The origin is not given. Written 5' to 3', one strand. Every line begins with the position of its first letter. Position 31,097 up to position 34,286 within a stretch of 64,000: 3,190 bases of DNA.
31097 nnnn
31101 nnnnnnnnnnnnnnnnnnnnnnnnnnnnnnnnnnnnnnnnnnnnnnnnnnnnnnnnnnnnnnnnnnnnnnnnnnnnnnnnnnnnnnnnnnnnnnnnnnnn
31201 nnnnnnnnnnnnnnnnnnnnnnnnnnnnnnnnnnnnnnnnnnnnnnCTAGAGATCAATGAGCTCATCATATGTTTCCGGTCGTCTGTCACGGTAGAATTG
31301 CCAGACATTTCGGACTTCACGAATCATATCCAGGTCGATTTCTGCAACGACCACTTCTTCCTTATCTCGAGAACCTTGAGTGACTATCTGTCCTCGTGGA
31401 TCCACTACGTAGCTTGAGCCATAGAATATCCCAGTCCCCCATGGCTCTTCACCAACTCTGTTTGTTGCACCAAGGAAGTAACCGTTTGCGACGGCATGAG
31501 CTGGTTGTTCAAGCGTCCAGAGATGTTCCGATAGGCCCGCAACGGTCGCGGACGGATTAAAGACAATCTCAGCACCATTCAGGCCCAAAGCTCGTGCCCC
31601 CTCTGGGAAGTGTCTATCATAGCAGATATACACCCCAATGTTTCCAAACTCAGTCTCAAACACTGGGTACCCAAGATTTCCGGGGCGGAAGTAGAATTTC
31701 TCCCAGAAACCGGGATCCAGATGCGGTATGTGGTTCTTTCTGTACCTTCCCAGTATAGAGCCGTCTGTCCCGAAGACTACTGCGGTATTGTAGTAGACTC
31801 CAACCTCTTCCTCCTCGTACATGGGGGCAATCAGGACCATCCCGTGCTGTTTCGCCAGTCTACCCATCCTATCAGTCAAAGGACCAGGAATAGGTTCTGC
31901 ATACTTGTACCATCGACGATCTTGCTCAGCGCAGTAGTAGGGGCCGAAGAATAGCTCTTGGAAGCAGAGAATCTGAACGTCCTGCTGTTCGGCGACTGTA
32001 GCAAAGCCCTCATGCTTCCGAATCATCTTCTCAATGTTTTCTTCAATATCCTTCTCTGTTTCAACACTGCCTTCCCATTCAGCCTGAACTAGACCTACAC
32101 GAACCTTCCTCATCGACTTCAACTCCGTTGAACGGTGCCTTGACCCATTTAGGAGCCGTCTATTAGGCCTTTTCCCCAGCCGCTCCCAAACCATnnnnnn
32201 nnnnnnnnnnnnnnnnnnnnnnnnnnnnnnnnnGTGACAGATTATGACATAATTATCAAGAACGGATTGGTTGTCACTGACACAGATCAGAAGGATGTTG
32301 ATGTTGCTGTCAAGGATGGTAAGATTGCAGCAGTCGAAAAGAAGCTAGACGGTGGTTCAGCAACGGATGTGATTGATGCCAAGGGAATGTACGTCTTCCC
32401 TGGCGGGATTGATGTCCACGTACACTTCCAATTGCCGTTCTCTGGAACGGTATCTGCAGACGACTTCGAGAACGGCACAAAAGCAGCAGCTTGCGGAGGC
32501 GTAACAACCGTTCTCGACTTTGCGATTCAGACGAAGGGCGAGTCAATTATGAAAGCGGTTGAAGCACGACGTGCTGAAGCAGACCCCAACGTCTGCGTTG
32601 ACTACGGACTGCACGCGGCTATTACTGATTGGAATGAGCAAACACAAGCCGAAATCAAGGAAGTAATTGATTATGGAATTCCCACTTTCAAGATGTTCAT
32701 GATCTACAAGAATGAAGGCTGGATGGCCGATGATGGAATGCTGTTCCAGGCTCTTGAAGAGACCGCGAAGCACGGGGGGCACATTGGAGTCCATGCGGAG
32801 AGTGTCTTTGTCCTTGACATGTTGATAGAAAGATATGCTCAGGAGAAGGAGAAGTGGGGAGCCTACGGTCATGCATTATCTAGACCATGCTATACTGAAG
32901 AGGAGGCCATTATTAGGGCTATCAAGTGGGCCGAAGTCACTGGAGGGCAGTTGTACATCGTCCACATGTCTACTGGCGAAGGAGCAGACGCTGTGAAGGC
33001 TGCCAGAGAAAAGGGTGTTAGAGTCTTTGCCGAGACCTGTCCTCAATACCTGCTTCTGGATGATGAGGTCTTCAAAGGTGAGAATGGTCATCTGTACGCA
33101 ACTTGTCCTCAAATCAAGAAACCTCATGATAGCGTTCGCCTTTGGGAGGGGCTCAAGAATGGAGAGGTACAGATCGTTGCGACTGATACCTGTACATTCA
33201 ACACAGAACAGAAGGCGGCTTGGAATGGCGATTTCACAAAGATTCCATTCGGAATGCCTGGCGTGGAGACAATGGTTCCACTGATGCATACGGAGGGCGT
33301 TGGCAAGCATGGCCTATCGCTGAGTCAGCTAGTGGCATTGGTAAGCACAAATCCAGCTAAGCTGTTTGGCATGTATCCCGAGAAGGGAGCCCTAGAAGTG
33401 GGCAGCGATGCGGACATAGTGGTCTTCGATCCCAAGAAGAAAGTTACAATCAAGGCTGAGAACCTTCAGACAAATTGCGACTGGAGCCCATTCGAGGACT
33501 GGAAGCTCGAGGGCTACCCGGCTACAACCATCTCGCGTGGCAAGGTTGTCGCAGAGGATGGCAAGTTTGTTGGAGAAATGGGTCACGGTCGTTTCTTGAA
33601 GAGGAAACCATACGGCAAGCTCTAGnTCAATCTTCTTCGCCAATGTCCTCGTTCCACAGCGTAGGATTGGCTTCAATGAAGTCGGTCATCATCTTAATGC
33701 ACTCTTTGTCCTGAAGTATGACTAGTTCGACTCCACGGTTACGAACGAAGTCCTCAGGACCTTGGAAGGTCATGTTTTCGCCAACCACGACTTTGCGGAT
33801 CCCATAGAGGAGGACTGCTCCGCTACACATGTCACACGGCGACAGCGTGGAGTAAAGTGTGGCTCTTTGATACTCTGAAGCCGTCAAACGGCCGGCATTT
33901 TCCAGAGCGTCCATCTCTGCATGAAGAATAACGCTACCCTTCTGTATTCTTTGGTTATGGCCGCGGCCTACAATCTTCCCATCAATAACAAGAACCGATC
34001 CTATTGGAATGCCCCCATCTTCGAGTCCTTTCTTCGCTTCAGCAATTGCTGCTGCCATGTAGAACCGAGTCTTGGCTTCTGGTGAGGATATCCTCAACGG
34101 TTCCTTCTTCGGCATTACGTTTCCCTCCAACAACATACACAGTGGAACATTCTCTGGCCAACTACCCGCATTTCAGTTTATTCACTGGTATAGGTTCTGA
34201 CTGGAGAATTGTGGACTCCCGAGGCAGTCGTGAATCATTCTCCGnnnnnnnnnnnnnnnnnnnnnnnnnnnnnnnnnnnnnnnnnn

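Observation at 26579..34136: Near-complete reductive pyrimidine catabolic cluster with a PreA-like subunit but no PreT partner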

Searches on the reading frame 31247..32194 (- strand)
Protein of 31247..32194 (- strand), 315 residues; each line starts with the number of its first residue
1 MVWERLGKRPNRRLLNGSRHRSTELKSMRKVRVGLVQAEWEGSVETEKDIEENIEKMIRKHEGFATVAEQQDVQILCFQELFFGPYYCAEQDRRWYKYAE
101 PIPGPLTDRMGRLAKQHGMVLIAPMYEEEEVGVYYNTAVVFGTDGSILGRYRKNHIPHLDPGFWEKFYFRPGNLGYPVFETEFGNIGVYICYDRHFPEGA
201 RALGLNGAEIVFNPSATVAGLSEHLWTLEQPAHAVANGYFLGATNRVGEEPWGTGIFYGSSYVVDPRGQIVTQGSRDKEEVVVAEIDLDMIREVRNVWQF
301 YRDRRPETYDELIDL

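Call 3: search_protein_families(library=pfam, proteins=[window:31247-32194:-])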
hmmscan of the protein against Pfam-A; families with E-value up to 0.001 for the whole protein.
window:31247-32194:- (315 aa): 1 family
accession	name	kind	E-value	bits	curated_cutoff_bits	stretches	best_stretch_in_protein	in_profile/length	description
PF00795.27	CN_hydrolase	-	4.9e-65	219.9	23.2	1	32-295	1-255/256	Carbon-nitrogen hydrolase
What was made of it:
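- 31247..32194 (-): Nitrilase-superfamily beta-ureidopropionase of the type solved from animals (fly, human). It converts N-carbamoyl-beta-alanine to beta-alanine, NH3 and CO2. Pfam CN_hydrolase (call 3).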

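Call 4: search_protein_families(library=ncbifam, proteins=[window:31247-32194:-])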
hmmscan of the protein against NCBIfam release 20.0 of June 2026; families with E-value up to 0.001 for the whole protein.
window:31247-32194:- (315 aa): 11 families
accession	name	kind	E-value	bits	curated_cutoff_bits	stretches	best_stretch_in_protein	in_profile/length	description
TIGR03381.1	agmatine_aguB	equivalog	8.6e-71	238.5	410.25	1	50-312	10-279/279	N-carbamoylputrescine amidase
NF040852.1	nitrile_Arch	equivalog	4.1e-43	147.4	500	1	54-309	15-260/262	nitrilase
NF009803.0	PRK13287.1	equivalog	1.2e-23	83.5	406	1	26-299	9-270/333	formamidase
NF033621.1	de_GSH_amidase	exception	8.3e-23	81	355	1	64-305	23-254/260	deaminated glutathione amidase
NF043013.1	DeGluthAmidYersProt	equivalog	1e-15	57.6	500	1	95-302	53-266/278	deaminated glutathione amidase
NF010588.0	PRK13981.1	equivalog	4.4e-15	55.1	479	1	49-289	18-247/546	NAD+ synthase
TIGR00546.1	lnt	equivalog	3.4e-14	52.8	132.9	1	26-215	154-348/395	apolipoprotein N-acyltransferase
TIGR04048.1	nitrile_sll0784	equivalog_domain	2.6e-13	49.6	502.6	1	68-294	31-275/301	Nit6803 family nitrilase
NF009802.0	PRK13286.1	equivalog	6.3e-12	45.1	427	1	43-299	24-271/345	aliphatic amidase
NF007757.0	PRK10438.1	equivalog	4.7e-09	35.8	249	1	185-304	135-250/256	amidohydrolase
NF002730.0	PRK02628.1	equivalog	3.2e-06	25.6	473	1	182-305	169-295/677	NAD(+) synthase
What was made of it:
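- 31247..32194 (-): The AguB NCBIfam model scores below its cut-off, 238 against 410 (call 4).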

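Call 30: search_solved_structures(query=window:31247-32194:-, max_evalue=1e-10, show_alignments=1)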
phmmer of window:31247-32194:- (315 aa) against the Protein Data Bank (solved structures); distinct sequences matched with E-value up to 1e-10: 41.
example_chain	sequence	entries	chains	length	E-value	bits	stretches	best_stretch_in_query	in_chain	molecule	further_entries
2vhh_A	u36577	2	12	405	3.1e-59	204.1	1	21-311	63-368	CG3027-PA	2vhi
8pt4_A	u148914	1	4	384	1.1e-58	202.2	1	23-310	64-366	Beta-ureidopropionase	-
6ftq_A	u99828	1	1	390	1.3e-58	202.1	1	23-310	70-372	Beta-ureidopropionase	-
5h8i_A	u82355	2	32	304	5.9e-54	186.7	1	58-314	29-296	N-carbamoylputrescine amidohydrolase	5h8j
6mg6_A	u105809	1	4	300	6.5e-53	183.3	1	73-313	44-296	Carbon-nitrogen hydrolase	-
5h8k_A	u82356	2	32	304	1.5e-52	182.1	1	58-314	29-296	N-carbamoylputrescine amidohydrolase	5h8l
3ivz_A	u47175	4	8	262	4e-36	128.1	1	56-309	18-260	Nitrilase | Beta ureidopropionase (Beta-alanine synthase)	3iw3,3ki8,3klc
1j31_A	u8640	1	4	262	3.4e-34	121.8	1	47-309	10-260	Hypothetical protein PH0642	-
6ypa_A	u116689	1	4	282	5.1e-33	117.9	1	45-309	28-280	CN hydrolase domain-containing protein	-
7ovg_A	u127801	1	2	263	5.9e-33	117.7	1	47-309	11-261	CN hydrolase domain-containing protein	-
2w1v_A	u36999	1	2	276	3.3e-31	112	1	68-309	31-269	NITRILASE HOMOLOG 2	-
1erz_A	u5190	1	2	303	2.1e-28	102.8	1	67-312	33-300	N-CARBAMYL-D-AMINO ACID AMIDOHYDROLASE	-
2ggk_A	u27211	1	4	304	3.1e-28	102.2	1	63-310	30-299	N-carbamoyl-D-amino acid amidohydrolase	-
1fo6_A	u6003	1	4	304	3.1e-28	102.2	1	63-310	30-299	N-CARBAMoYL-D-AMINO-ACID AMIDOHYDROLASE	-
2ggl_A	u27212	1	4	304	9.5e-28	100.6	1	63-310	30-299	N-carbamoyl-D-amino acid amidohydrolase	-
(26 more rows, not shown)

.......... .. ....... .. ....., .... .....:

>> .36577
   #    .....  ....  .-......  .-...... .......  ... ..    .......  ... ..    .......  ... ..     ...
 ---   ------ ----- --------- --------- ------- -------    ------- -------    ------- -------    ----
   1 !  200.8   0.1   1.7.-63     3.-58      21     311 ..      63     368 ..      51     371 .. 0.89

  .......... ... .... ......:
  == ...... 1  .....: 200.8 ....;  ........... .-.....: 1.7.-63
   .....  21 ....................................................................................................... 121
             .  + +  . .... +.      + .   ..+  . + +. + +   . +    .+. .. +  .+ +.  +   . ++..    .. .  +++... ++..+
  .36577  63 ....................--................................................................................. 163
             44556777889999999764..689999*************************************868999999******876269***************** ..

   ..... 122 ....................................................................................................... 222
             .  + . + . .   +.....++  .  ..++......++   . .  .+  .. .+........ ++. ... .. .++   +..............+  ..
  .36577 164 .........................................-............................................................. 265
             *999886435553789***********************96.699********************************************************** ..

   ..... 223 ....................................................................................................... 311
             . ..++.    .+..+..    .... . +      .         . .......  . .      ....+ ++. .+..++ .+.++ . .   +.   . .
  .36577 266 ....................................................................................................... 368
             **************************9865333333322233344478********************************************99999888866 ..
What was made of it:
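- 31247..32194 (-): PDB ranking: Drosophila and human beta-ureidopropionase 202-204 bits, N-carbamoylputrescine amidase 187 bits, D-carbamoylase 103 bits (call 30).
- On Reductive pyrimidine degradation (Pyd) gene cluster: The CN-hydrolase's best matches are beta-ureidopropionases (call 30).
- On Hydantoinase / D-carbamoylase system: Beta-ureidopropionases score 202-204 bits (call 30).
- D-carbamoylases are CN-hydrolases (call 30). The CN-hydrolase matches beta-ureidopropionases at 204 bits and D-carbamoylases at 103 bits (call 30).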

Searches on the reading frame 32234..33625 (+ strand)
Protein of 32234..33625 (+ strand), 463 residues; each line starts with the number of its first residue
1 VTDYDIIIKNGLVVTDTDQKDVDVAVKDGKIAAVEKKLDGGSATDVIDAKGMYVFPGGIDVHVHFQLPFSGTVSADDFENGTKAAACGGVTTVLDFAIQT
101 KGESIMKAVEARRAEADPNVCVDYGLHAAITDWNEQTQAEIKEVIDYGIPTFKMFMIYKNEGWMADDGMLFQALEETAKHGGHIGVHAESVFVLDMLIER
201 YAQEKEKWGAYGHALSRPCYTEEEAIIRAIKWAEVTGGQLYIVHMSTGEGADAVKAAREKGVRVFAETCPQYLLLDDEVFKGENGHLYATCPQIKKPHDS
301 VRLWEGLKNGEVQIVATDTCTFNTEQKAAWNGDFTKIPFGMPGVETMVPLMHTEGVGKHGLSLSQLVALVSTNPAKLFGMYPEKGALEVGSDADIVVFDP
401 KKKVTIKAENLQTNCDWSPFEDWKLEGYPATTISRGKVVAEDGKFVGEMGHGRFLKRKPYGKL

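Call 3: search_protein_families(library=pfam, proteins=[window:32234-33625:+])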
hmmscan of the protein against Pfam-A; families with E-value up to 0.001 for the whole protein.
window:32234-33625:+ (463 aa): 2 families
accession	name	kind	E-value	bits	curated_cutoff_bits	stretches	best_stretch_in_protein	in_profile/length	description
PF01979.26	Amidohydro_1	-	3e-29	102.8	25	1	53-439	1-345/345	Amidohydrolase family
PF07969.17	Amidohydro_3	-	2.5e-19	70.6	29.7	2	357-439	403-471/472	Amidohydrolase family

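Call 4: search_protein_families(library=ncbifam, proteins=[window:32234-33625:+])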
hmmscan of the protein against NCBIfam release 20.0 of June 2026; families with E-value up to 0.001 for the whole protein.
window:32234-33625:+ (463 aa): 73 families (the best 25 are shown)
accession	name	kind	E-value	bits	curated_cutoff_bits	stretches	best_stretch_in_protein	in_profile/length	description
TIGR02033.1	D-hydantoinase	equivalog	3.2e-145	484.5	393.25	1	6-457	1-454/454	dihydropyrimidinase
NF009941.0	PRK13404.1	subfamily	4.4e-127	424.6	647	1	2-458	2-462/478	dihydropyrimidinase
NF004839.0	PRK06189.1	equivalog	4.5e-90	302.4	631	1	4-458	3-448/451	allantoinase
TIGR03178.1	allantoinase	equivalog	1.1e-88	298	357.85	1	5-456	1-440/441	allantoinase AllB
NF058539.1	ergo_uti2_ErtD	equivalog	4.8e-84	282.8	650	1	4-457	2-447/449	hydantoin-5-propionate amidohydrolase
NF002668.0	PRK02382.1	equivalog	7.1e-83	278.7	452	1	13-458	7-429/436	dihydroorotase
TIGR00857.1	pyrC_multi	subfamily_domain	1.7e-79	267.7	279.05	1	20-443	4-412/412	dihydroorotase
NF058538.1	ergo_util_ErtD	equivalog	1.6e-76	258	600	1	5-456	2-445/446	hydantoin-5-propionate amidohydrolase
NF005960.0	PRK08044.1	equivalog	2.3e-71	240.9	688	1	4-457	3-450/453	allantoinase AllB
NF005751.0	PRK07575.1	equivalog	7.1e-71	238.9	529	1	6-449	5-429/440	dihydroorotase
NF006559.0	PRK09060.1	equivalog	4.4e-70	236.2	482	1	3-448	4-430/444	dihydroorotase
NF006837.0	PRK09357.1-2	equivalog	1.9e-62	211.2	575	1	6-444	3-426/428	dihydroorotase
NF006688.0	PRK09236.1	equivalog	4.6e-58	197.1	535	1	5-449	3-435/444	dihydroorotase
NF006839.0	PRK09357.1-4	equivalog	1.8e-56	191.6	576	1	6-440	2-420/422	dihydroorotase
NF003271.0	PRK04250.1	equivalog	9.4e-55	185.9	405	1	6-452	4-400/407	dihydroorotase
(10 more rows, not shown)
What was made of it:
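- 32234..33625 (+): Dihydropyrimidinase (D-hydantoinase family), opening the dihydrouracil or dihydrothymine ring. TIGR02033 scores 484 bits against a cut-off of 393 (call 4).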

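Call 54: search_solved_structures(query=window:32234-33625:+, max_evalue=1e-60)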
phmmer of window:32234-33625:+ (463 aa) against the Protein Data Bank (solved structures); distinct sequences matched with E-value up to 1e-60: 40.
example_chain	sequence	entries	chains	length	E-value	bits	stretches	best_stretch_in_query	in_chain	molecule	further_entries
1k1d_A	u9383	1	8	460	6.2e-115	387.8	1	7-461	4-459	D-hydantoinase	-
4kqn_A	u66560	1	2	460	1.3e-108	367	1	8-460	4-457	D-hydantoinase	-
1yny_A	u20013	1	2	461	1.7e-108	366.5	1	8-460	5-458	D-Hydantoinase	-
4kir_A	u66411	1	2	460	1.8e-108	366.5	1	8-460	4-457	D-hydantoinase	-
3sfw_A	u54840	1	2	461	1.9e-106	359.8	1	8-461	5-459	Dihydropyrimidinase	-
1nfg_A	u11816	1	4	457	2.3e-102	346.4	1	5-460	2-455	D-hydantoinase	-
3dc8_A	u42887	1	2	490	2.6e-102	346.2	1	6-460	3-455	Dihydropyrimidinase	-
4tqt_A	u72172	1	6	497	3.5e-102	345.8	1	6-462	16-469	D-hydantoinase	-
5ykd_A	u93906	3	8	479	8.4e-96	324.7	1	6-460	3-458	D-hydantoinase/dihydropyrimidinase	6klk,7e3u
5e5c_A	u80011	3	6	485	8.8e-96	324.6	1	6-460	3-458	D-hydantoinase/dihydropyrimidinase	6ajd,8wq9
1gkp_A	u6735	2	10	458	1.7e-94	320.4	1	6-459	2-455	HYDANTOINASE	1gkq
2vr2_A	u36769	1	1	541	6.8e-93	315.1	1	6-461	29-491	DIHYDROPYRIMIDINASE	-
2ftw_A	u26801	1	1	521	1.3e-88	301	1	6-462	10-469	dihydropyrimidine amidohydrolase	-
4gz7_A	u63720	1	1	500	3.2e-86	293.1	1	5-461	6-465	dihydropyrimidinase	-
4h00_A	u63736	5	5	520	3.7e-86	292.9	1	5-461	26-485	dihydropyrimidinase | Chromosome 8 SCAF14545, whole genome shotgun sequence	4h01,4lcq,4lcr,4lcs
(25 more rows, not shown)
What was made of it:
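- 32234..33625 (+): PDB D-hydantoinase/dihydropyrimidinase matches reach 388 bits (call 54).
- The top PDB hits are named D-hydantoinase (call 54).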

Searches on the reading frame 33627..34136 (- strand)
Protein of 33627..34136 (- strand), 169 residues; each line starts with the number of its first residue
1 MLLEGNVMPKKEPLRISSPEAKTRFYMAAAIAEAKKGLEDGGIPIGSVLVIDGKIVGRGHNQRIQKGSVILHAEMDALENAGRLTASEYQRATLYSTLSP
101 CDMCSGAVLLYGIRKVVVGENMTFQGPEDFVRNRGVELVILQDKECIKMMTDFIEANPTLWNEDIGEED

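Call 3: search_protein_families(library=pfam, proteins=[window:33627-34136:-])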
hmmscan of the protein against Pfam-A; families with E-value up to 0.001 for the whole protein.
window:33627-34136:- (169 aa): 5 families
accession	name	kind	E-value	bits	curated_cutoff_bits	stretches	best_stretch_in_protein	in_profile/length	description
PF00383.29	dCMP_cyt_deam_1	-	5.5e-24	84.4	25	1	23-119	4-101/102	Cytidine and deoxycytidylate deaminase zinc-binding region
PF14437.12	MafB19-deam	-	1e-19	71.3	27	1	26-121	6-102/142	MafB19-like deaminase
PF14439.12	Bd3614-deam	-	1.7e-05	25.2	38.5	1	52-112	18-78/113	Bd3614-like deaminase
PF18750.7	SNAD4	-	0.00015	22.3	27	1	69-109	30-72/130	Secreted Novel AID/APOBEC-like Deaminase 4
PF18778.7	NAD1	-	0.00097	19.7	27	0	66-108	48-90/175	Novel AID APOBEC clade 1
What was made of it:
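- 33627..34136 (-): Fcy1-type (CDA-fold) cytosine deaminase, converting cytosine to uracil. The true start is probably near codon 27 of the ORF. Pfam dCMP_cyt_deam_1 (call 3).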

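Call 4: search_protein_families(library=ncbifam, proteins=[window:33627-34136:-])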
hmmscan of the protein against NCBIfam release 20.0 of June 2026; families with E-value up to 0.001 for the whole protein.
window:33627-34136:- (169 aa): 5 families
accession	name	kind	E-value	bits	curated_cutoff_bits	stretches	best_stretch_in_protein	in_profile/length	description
NF008113.2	PRK10860.1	equivalog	1.6e-20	73.5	150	1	20-121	4-106/165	tRNA adenosine(34) deaminase TadA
NF041025.1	antiphage_deaminase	equivalog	1.5e-11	43.8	400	1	63-117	330-384/437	anti-phage dCTP deaminase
TIGR00326.1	eubact_ribD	equivalog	1.5e-10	40.8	156.35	1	27-153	1-132/343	bifunctional diaminohydroxyphosphoribosylaminopyrimidine deaminase/5-amino-6-(5-phosphoribosylamino)uracil reductase RibD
NF008052.0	PRK10786.1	equivalog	1e-08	34.3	500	1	23-136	3-112/367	bifunctional diaminohydroxyphosphoribosylaminopyrimidine deaminase/5-amino-6-(5-phosphoribosylamino)uracil reductase RibD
TIGR02571.1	ComEB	equivalog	1.8e-05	24.8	219.45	1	52-121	55-117/151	ComE operon protein 2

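Call 31: search_solved_structures(query=window:33627-34136:-, max_evalue=0.00001, show_alignments=2)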
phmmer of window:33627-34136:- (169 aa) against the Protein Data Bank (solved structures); distinct sequences matched with E-value up to 0.00001: 44.
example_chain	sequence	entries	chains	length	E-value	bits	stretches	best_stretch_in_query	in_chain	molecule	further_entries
8i3n_A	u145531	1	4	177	5.5e-44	153.4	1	27-167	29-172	Cytosine deaminase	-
8i3o_A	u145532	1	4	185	6.4e-44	153.2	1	28-167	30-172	Cytosine deaminase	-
1uaq_A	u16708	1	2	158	7.9e-44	152.9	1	27-167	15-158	cytosine deaminase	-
8i3p_A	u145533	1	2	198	8e-44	152.9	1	28-167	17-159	Cytosine deaminase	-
1ysd_A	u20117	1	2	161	8.3e-44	152.8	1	28-167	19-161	Cytosine deaminase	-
1ox7_A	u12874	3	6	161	8.3e-44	152.8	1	27-167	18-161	Cytosine deaminase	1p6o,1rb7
8vlj_A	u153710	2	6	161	8.4e-44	152.8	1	27-167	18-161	Cytosine deaminase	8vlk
1ysb_A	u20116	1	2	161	1.1e-43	152.4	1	28-167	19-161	Cytosine deaminase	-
8vll_A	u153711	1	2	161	3e-43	151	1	27-167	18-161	Cytosine deaminase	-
8vlm_B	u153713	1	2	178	3.8e-43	150.7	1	27-167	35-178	Cytosine deaminase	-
9k1k_A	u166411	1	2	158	4e-43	150.6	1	27-167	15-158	Cytosine deaminase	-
2o3k_A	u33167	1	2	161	4.2e-43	150.5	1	28-167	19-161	Cytosine deaminase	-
8vlm_A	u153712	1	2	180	1e-42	149.3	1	27-167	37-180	Cytosine deaminase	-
7cph_A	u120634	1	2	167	1.4e-21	80.6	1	23-120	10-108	tRNA-specific adenosine deaminase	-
2nx8_A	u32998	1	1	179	1e-19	74.5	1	22-128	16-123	TRNA-specific adenosine deaminase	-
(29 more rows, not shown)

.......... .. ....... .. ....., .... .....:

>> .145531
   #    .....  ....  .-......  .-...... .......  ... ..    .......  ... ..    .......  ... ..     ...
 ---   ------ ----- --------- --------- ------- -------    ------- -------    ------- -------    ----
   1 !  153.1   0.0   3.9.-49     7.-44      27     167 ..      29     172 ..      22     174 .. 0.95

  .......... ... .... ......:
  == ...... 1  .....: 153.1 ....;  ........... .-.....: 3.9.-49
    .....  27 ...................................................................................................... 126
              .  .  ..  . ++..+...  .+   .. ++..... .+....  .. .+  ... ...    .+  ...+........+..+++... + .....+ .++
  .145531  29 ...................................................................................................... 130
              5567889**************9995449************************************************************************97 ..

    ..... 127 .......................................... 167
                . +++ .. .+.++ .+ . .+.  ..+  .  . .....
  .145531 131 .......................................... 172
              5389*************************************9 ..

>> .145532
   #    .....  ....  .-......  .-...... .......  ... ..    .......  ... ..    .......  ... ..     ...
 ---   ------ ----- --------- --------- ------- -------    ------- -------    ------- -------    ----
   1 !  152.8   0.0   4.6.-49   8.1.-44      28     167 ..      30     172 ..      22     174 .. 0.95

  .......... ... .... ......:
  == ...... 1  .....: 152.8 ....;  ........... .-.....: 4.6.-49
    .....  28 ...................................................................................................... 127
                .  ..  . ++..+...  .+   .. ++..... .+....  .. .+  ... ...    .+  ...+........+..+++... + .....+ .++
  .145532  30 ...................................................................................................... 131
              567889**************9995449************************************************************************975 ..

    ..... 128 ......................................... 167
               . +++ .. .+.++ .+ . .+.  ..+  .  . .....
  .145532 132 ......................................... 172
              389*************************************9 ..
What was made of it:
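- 33627..34136 (-): TadA scores 80 bits or less (call 31).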
